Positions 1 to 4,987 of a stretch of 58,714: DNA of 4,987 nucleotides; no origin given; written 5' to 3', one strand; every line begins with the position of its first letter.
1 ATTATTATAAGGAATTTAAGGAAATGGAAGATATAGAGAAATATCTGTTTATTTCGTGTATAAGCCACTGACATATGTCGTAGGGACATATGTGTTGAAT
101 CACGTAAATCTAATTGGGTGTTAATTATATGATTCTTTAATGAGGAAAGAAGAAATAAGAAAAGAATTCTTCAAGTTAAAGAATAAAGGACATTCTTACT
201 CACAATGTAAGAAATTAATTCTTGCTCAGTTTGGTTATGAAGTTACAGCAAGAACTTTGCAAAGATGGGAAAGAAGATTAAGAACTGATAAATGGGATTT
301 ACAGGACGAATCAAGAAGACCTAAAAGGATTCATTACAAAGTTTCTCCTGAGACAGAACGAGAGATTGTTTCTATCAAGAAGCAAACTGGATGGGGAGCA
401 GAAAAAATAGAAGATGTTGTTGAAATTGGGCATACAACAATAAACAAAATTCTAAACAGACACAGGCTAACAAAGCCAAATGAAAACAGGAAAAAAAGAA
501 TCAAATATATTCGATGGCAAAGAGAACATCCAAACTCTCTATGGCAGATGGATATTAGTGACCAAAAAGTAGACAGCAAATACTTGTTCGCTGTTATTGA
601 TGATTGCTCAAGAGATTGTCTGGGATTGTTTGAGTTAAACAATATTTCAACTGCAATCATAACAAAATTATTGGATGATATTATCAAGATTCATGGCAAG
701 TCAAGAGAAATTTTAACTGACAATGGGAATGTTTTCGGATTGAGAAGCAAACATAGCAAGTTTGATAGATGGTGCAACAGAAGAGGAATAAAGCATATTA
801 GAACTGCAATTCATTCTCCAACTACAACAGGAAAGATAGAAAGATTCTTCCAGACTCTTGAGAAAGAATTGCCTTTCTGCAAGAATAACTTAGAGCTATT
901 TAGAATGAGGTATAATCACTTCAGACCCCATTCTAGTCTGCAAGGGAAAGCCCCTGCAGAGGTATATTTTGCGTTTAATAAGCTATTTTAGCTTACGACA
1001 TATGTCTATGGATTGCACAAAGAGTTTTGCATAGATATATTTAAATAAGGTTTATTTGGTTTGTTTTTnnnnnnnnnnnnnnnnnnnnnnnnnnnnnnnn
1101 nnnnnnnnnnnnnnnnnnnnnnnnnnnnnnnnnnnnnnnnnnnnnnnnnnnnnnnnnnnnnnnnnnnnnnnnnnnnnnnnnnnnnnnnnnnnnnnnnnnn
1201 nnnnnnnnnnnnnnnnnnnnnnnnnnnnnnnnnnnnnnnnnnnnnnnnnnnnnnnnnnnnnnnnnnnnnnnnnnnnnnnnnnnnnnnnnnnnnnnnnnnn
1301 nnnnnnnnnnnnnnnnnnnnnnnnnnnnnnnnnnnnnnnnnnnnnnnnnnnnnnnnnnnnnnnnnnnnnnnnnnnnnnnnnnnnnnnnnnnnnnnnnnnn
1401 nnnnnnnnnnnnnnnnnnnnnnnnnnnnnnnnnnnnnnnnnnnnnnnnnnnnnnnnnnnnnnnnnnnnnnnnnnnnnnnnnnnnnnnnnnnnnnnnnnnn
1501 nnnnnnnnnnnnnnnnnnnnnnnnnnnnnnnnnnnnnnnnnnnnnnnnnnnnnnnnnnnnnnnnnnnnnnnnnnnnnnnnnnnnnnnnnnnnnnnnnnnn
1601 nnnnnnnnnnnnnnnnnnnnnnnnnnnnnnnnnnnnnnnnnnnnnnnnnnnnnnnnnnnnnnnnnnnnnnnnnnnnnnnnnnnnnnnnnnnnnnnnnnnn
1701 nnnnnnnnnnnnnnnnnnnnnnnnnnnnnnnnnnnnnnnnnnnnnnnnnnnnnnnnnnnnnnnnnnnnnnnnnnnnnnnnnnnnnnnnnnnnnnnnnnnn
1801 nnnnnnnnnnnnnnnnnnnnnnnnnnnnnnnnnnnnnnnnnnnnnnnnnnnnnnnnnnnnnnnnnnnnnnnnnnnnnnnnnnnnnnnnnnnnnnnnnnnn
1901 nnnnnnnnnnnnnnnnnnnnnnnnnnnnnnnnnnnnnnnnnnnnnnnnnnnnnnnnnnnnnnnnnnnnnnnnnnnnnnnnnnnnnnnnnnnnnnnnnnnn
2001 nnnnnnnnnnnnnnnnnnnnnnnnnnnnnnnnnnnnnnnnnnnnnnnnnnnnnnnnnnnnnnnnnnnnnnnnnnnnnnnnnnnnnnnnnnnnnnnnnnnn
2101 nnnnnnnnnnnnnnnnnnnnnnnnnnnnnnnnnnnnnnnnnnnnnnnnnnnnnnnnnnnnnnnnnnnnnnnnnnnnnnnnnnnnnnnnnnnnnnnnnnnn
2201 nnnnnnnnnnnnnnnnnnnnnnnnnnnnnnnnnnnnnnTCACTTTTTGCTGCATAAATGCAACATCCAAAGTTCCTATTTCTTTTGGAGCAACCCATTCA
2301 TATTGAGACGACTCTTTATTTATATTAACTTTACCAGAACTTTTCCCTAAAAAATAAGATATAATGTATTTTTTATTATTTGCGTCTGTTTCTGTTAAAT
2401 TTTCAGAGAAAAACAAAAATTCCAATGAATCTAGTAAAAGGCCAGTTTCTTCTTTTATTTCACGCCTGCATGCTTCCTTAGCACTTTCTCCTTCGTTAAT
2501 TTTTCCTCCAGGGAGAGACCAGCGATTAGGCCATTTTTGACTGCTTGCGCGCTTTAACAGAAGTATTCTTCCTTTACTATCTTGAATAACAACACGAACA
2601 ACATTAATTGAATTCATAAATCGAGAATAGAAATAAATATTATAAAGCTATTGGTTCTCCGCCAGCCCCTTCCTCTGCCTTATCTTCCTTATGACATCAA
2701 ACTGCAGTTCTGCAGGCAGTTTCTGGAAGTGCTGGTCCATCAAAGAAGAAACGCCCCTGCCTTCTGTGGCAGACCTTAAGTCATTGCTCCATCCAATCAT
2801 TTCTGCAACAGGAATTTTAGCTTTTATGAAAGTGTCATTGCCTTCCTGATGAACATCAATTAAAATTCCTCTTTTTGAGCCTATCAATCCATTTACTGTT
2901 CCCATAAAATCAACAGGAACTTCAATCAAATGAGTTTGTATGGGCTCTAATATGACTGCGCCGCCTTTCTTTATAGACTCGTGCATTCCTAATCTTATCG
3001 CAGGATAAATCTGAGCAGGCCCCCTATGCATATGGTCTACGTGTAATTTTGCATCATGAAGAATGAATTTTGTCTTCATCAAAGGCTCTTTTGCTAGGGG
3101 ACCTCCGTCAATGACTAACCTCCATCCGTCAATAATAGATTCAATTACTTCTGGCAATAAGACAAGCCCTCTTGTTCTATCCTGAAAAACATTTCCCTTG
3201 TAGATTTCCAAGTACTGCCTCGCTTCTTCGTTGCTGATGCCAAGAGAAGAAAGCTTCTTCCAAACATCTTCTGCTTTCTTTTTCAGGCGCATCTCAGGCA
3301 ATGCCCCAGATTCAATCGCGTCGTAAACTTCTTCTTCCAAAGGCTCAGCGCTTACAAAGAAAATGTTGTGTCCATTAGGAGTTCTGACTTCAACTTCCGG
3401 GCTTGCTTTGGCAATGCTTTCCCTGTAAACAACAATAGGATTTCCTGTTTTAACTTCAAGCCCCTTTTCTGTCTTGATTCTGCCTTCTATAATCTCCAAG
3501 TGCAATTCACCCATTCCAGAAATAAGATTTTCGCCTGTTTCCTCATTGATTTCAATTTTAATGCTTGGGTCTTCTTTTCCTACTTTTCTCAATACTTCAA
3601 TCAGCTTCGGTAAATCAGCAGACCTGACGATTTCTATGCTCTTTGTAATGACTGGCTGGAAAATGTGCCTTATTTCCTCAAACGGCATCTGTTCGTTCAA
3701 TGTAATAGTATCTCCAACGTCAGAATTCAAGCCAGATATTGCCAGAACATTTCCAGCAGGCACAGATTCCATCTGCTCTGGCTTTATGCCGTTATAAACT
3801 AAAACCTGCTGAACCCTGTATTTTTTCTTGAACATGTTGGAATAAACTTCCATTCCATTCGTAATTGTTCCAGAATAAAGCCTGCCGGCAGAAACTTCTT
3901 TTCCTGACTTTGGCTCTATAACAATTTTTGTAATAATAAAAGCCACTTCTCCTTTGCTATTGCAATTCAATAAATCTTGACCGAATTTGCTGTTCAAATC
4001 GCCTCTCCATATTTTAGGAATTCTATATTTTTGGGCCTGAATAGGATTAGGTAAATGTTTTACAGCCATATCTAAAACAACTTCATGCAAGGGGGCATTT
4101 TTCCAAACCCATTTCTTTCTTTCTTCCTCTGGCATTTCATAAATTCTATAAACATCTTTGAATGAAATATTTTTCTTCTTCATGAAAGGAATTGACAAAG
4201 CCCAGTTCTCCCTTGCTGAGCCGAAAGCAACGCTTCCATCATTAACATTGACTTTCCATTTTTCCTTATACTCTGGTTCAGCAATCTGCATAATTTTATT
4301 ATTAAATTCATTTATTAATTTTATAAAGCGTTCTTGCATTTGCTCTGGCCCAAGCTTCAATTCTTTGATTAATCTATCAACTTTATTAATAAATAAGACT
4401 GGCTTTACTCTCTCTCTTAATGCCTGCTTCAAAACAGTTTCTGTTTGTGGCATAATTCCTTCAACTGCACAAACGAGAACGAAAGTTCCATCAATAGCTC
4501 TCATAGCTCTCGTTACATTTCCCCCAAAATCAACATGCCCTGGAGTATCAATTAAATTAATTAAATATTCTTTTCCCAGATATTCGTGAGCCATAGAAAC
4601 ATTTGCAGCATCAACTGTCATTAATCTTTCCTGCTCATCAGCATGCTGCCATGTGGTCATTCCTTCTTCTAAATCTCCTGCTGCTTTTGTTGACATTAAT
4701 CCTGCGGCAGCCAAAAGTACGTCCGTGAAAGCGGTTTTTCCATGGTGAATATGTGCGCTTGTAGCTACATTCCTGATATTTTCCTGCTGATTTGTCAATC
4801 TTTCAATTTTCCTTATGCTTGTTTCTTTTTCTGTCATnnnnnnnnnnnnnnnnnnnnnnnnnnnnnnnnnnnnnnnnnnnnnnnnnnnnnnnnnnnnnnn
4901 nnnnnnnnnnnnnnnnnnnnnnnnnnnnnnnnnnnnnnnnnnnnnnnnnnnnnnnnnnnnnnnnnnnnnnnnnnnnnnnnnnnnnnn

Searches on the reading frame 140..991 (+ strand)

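Call 43: search_protein_families(library=pfam, proteins=[window:140-991:+], max_evalue=0.0001)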
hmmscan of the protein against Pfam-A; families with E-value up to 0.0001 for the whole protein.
window:140-991:+ (283 aa): 2 families
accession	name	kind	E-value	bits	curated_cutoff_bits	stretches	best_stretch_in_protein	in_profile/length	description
PF00665.32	rve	-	1.3e-14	54.7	32.6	1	129-227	2-102/102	Integrase core domain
PF13683.12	rve_3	-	1.3e-10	41.3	26.5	1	215-272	1-67/67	Integrase core domain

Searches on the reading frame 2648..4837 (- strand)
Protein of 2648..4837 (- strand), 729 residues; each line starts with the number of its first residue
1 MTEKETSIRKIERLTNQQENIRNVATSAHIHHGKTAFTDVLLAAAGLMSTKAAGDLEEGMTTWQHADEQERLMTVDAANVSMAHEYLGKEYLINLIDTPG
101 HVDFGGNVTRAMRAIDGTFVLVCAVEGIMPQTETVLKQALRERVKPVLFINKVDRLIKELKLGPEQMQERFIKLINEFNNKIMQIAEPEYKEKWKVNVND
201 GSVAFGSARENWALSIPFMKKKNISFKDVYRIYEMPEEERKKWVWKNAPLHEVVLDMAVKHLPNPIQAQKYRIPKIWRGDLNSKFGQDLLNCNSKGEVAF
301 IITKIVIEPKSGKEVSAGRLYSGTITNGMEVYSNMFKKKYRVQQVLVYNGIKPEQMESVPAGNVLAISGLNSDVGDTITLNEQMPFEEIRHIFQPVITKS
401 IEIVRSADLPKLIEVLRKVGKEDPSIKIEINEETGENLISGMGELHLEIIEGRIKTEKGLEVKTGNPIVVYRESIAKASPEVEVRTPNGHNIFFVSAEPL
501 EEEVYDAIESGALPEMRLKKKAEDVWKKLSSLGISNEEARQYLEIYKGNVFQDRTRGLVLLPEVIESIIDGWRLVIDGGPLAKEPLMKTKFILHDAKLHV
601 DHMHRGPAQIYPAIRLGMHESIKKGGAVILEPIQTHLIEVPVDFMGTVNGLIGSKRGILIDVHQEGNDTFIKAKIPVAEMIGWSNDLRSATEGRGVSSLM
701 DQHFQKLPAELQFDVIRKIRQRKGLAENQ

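Call 43: search_protein_families(library=pfam, proteins=[window:2648-4837:-], max_evalue=0.0001)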
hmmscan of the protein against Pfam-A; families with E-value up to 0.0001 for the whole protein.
window:2648-4837:- (729 aa): 6 families
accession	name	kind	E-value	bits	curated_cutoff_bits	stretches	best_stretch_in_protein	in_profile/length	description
PF00009.33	GTP_EFTU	-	9e-48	162.8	26.5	1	19-263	1-187/188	Elongation factor Tu GTP binding domain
PF14492.12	EFG_III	-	3.7e-22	78.6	27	1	394-465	3-74/75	Elongation Factor G, domain III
PF00679.30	EFG_C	-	1.4e-19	70.3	27.9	1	629-712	2-86/89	Elongation factor G C-terminus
PF03764.24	EFG_IV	-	4.7e-18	65.6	24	1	519-625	10-120/121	Elongation factor G, domain IV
PF03144.31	GTP_EFTU_D2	-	4.2e-09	37.2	30.3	1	315-379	3-73/73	Elongation factor Tu domain 2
PF22042.2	EF-G_D2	-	1.5e-07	31.9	27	1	301-379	5-82/84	Elongation factor G domain 2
